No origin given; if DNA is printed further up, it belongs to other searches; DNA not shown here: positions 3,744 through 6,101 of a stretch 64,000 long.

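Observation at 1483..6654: CofD/YvcK-family domain fused to a GT2 glycosyltransferase, in an operon with a nucleotidyltransferase, a HAD hydrolase and a methyltransferase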

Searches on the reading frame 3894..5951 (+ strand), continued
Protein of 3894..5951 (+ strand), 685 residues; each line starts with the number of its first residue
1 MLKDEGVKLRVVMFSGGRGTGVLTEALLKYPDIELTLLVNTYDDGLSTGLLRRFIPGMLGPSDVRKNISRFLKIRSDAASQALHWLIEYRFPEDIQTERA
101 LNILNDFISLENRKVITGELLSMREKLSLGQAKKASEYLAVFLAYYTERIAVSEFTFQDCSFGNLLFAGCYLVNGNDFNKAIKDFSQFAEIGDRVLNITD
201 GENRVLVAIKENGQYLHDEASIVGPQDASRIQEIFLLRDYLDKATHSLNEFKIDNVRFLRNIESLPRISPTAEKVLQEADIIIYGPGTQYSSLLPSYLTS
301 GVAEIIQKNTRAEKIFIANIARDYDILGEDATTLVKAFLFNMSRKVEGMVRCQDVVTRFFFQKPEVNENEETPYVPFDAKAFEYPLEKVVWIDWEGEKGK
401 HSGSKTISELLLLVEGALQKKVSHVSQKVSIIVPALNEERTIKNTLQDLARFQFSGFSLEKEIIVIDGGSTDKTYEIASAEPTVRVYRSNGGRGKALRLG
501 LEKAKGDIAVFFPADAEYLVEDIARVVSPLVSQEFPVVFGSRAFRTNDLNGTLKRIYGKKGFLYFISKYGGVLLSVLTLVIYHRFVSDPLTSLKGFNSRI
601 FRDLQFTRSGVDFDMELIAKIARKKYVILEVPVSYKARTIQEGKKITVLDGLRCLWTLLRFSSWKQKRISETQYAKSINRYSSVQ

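Call 40: fold_search(model_id=the predicted structure, library=pdb)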
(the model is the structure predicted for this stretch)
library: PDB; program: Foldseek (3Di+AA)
matches with E <= 10: 1154; with E <= 0.001: 278
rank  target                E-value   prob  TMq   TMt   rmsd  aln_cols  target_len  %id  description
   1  2hzb_A                1.2e-15  1.00  0.39  0.82   4.7       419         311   20  X-Ray Crystal Structure of Protein BH3568 from Bacillus halodurans. Northeast Structural Genomics Consortium BhR60. (released 2006-08-22)
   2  2o2z_A                5.5e-15  1.00  0.39  0.83   4.5       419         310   21  Crystal structure of a protein member of the upf0052 family (bh3568) from bacillus halodurans at 2.60 A resolution (released 2006-12-19)
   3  2o2z_D                2.1e-14  1.00  0.39  0.82   4.5       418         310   20  Crystal structure of a protein member of the upf0052 family (bh3568) from bacillus halodurans at 2.60 A resolution (released 2006-12-19)
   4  2o2z_C                4.7e-14  1.00  0.39  0.83   4.5       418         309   21  Crystal structure of a protein member of the upf0052 family (bh3568) from bacillus halodurans at 2.60 A resolution (released 2006-12-19)
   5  2o2z_B                5.0e-14  1.00  0.39  0.83   4.4       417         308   21  Crystal structure of a protein member of the upf0052 family (bh3568) from bacillus halodurans at 2.60 A resolution (released 2006-12-19)
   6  2ppv                  2.4e-13  1.00  0.39  0.80   4.0       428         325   20  CRYSTAL STRUCTURE OF a protein belonging to the UPF0052 (SE_0549) FROM STAPHYLOCOCCUS EPIDERMIDIS ATCC 12228 AT 2.00 A R (released 2007-05-15)
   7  2q7x_B                1.5e-12  1.00  0.36  0.77   4.7       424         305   16  Crystal structure of a putative phospho transferase (sp_1565) from streptococcus pneumoniae tigr4 at 2.00 A resolution (released 2007-06-19)
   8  2q7x_A                2.8e-12  1.00  0.36  0.73   5.6       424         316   17  Crystal structure of a putative phospho transferase (sp_1565) from streptococcus pneumoniae tigr4 at 2.00 A resolution (released 2007-06-19)
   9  9bhc_B                9.2e-12  1.00  0.27  0.58   3.6       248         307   20  Salmonella undecaprenyl-phosphate 4-deoxy-4-formamido-L-arabinose transferase (ArnC) (released 2025-02-12)
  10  9asc_A                1.0e-11  1.00  0.29  0.59   3.3       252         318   20  Cryo-EM Structure of the Glycosyltransferase ArnC from Salmonella enterica in the UDP-bound State Determined on Talos  (released 2025-02-05)
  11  8vxh_A                3.5e-11  1.00  0.28  0.58   3.4       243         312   20  Cryo-EM Structure of the Glycosyltransferase ArnC from Salmonella enterica in the Apo State Determined on Talos Arctic (released 2025-02-05)
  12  9ep0                  5.1e-11  1.00  0.27  0.51   4.2       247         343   23  Dolichyl phosphate mannose synthase in complex with donor (GDP-Man) and traces of acceptor (Dol55P) and product (Dol55P- (released 2025-10-01)
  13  9bhc_A                6.0e-11  1.00  0.27  0.57   3.7       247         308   19  Salmonella undecaprenyl-phosphate 4-deoxy-4-formamido-L-arabinose transferase (ArnC) (released 2025-02-12)
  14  9b77_A                6.3e-11  1.00  0.27  0.57   3.5       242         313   19  Cryo-EM Structure of the Glycosyltransferase ArnC from Salmonella enterica in the Apo State Determined on Krios micros (released 2025-02-05)
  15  7pdo                  1.2e-10  1.00  0.27  0.58   5.1       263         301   20  Crystal structure of Mycobacterium hassiacum glucosyl-3-phosphoglycerate synthase at pH 5.5 in complex with UDP (released 2023-02-15)
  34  5mlz                  6.1e-10  1.00  0.27  0.49   4.6       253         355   21  Dolichyl phosphate mannose synthase in complex with GDP and Mg2+ (released 2017-08-09)
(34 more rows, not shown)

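Call 42: search_protein_families(library=pfam, proteins=[L043:3370-4473:+, L043:4482-5420:+, L043:5398-6054:+, L043:14581-16035:+, L043:16104-17216:+, L065:4049-5566:+, L065:5437-7041:+, L065:7038-8138:+, L065:8135-9097:+, L065:14187-15224:+], max_evalue=0.0001)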
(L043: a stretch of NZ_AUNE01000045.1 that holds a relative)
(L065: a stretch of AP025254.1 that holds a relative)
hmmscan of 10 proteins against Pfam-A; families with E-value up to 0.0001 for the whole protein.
L043:3370-4473:+ (367 aa): 1 family
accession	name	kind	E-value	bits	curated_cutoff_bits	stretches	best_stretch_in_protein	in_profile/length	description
PF01041.23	DegT_DnrJ_EryC1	-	2.3e-104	349.9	19.8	1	15-363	4-358/360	DegT/DnrJ/EryC1/StrS aminotransferase family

L043:4482-5420:+ (312 aa): 4 families
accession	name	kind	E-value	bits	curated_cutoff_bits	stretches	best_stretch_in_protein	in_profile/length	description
PF21360.3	PylC-like_N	-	8.5e-22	77.6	27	1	3-102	1-95/96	PylC-like, N-terminal domain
PF02655.19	ATP-grasp_3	-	3e-19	70.1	23.2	1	116-266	4-159/160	ATP-grasp domain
PF15632.11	ATPgrasp_Ter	-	2.6e-17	63.3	29.1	1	174-303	3-125/131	ATP-grasp in the biosynthetic pathway with Ter operon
PF13535.11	ATP-grasp_4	-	6.5e-05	23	27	0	172-266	51-155/160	ATP-grasp domain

L043:5398-6054:+ (218 aa): 2 families
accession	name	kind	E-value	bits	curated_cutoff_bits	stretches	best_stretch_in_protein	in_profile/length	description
PF13419.12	HAD_2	-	1e-14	55.5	23.8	1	10-187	1-176/178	Haloacid dehalogenase-like hydrolase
PF00702.32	Hydrolase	-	1.4e-11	45.6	26.4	1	8-161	2-170/191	haloacid dehalogenase-like hydrolase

L043:14581-16035:+ (484 aa): 2 families
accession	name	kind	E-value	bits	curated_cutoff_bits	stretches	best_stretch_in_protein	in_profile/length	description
PF01943.22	Polysacc_synt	-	2.3e-11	44.1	28.2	1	14-282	7-273/274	Polysaccharide biosynthesis protein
PF13440.11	Polysacc_synt_3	-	2.8e-10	40.4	23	1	42-295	11-257/293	Polysaccharide biosynthesis protein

L043:16104-17216:+ (370 aa): 3 families
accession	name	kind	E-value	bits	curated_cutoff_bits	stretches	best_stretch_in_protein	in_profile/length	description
PF16363.11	GDP_Man_Dehyd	-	2e-148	494.7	27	1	39-352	1-332/332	GDP-mannose 4,6 dehydratase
PF01370.27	Epimerase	-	2.2e-77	260.1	20.9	1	38-285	1-240/240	NAD dependent epimerase/dehydratase family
PF02719.21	Polysacc_synt_2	-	3.3e-05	23.6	20.2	1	39-155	2-120/293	Polysaccharide biosynthesis protein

L065:4049-5566:+ (505 aa): 2 families
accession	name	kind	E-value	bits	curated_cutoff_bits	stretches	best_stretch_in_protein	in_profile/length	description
PF13440.11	Polysacc_synt_3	-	9e-08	32.1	23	1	55-273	28-227/293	Polysaccharide biosynthesis protein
PF01554.23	MatE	-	1.7e-07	31.5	24.9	1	25-159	14-149/161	MatE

L065:5437-7041:+ (534 aa): 1 family
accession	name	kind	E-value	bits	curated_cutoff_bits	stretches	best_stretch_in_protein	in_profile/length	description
PF04932.20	Wzy_C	-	8e-21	74.8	31.7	1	299-452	5-149/149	O-Antigen ligase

L065:7038-8138:+ (366 aa): 4 families
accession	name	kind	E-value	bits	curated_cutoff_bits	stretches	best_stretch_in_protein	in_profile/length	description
PF13692.12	Glyco_trans_1_4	-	1.2e-32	113.5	27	1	194-324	3-140/142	Glycosyl transferases group 1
PF00534.26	Glycos_transf_1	-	1e-29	103.7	26.4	1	190-338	13-171/172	Glycosyl transferases group 1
PF13439.12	Glyco_transf_4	-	3.3e-11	44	28.5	1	18-173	2-169/170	Glycosyltransferase Family 4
PF13524.12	Glyco_trans_1_2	-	1.1e-10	42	25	1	210-354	5-143/144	Glycosyl transferase-like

L065:8135-9097:+ (320 aa): 2 families
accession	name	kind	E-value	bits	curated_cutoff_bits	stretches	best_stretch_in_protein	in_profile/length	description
PF13692.12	Glyco_trans_1_4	-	2.9e-08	34.5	27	1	211-285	71-142/142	Glycosyl transferases group 1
PF00534.26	Glycos_transf_1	-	2.6e-07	30.8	26.4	1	207-296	83-169/172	Glycosyl transferases group 1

L065:14187-15224:+ (345 aa): 1 family
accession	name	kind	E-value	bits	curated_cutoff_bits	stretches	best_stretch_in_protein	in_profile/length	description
PF13480.13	Acetyltransf_6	-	5.7e-17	62.6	22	1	153-286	6-142/143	Acetyltransferase (GNAT) domain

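Call 46: search_protein_families(library=pfam, proteins=[L018:5929-8289:+, L059:6528-8102:+, L036:12786-14624:+, L027:12741-14198:+, L043:12754-14490:-, L052:12077-14146:+, L076:12743-14836:+, L083:2640-4181:+, L053:10897-12267:+], max_evalue=0.5)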
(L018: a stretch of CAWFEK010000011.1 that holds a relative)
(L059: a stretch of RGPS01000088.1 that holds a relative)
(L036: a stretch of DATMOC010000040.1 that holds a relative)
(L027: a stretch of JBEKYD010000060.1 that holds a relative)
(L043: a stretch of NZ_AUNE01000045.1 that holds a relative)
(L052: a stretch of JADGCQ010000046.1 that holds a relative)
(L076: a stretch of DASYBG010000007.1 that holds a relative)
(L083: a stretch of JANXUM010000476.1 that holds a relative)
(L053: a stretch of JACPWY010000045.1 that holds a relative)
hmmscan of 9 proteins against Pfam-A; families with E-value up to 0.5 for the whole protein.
L018:5929-8289:+ (786 aa): 1 family
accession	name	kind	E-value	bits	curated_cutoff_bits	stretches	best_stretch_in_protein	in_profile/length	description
PF09586.16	YfhO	-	4.2e-10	39.1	28.5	2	701-759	776-834/835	Bacterial membrane protein YfhO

L059:6528-8102:+ (524 aa): 2 families
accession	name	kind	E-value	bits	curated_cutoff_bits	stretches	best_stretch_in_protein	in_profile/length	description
PF13231.12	PMT_2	-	2e-08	35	26.1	1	79-228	3-153/160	Dolichyl-phosphate-mannose-protein mannosyltransferase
PF02366.24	PMT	-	0.0061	16.6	22.7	1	103-217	88-205/245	Dolichyl-phosphate-mannose-protein mannosyltransferase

L036:12786-14624:+ (612 aa): 1 family
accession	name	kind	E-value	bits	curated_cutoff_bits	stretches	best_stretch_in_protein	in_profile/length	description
PF13231.12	PMT_2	-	1.2e-07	32.5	26.1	1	154-310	3-159/160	Dolichyl-phosphate-mannose-protein mannosyltransferase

L027:12741-14198:+ (485 aa): 0 families

L043:12754-14490:- (578 aa): 0 families

L052:12077-14146:+ (689 aa): 0 families

L076:12743-14836:+ (697 aa): 0 families

L083:2640-4181:+ (513 aa): 0 families

L053:10897-12267:+ (456 aa): 0 families

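Call 65: search_protein_families(library=pfam, alignment_id=A5, max_evalue=0.00001)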
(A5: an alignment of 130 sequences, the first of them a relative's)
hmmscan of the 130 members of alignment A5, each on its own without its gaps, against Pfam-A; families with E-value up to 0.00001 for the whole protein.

A. member 1, L052:7733-8773:- (347 aa): 2 families
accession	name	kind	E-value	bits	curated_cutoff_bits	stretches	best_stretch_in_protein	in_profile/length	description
PF05690.20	ThiG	-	1.3e-109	365.7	23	1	91-335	2-247/247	Thiazole biosynthesis protein ThiG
PF02597.26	ThiS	-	2.9e-12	47.4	22.5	1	18-81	1-76/76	ThiS family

B. families by the number of members that match (of 130 scanned): 124 families (the first 25 are shown)
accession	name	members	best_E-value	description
PF04055.27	Radical_SAM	7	5e-24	Radical SAM superfamily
PF16363.11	GDP_Man_Dehyd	6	2.3e-140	GDP-mannose 4,6 dehydratase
PF01370.27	Epimerase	6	3.3e-69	NAD dependent epimerase/dehydratase family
PF13231.12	PMT_2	6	4.2e-13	Dolichyl-phosphate-mannose-protein mannosyltransferase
PF00534.26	Glycos_transf_1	5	7.2e-42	Glycosyl transferases group 1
PF01073.25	3Beta_HSD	5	1.7e-25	3-beta hydroxysteroid dehydrogenase/isomerase family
PF07993.18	NAD_binding_4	5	5.7e-18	Male sterility protein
PF02719.21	Polysacc_synt_2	5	1.1e-16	Polysaccharide biosynthesis protein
PF04321.23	RmlD_sub_bind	5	5.2e-15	RmlD substrate binding domain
PF13692.12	Glyco_trans_1_4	4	3e-40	Glycosyl transferases group 1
PF00535.33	Glycos_transf_2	4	2.6e-33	Glycosyl transferase family 2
PF13460.12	NAD_binding_10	4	1.9e-12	NAD(P)H-binding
PF05368.20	NmrA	4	1.3e-11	NmrA-like family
PF07690.21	MFS_1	3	4.4e-42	Major Facilitator Superfamily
PF05050.19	Methyltransf_21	3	3.4e-20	Methyltransferase FkbM domain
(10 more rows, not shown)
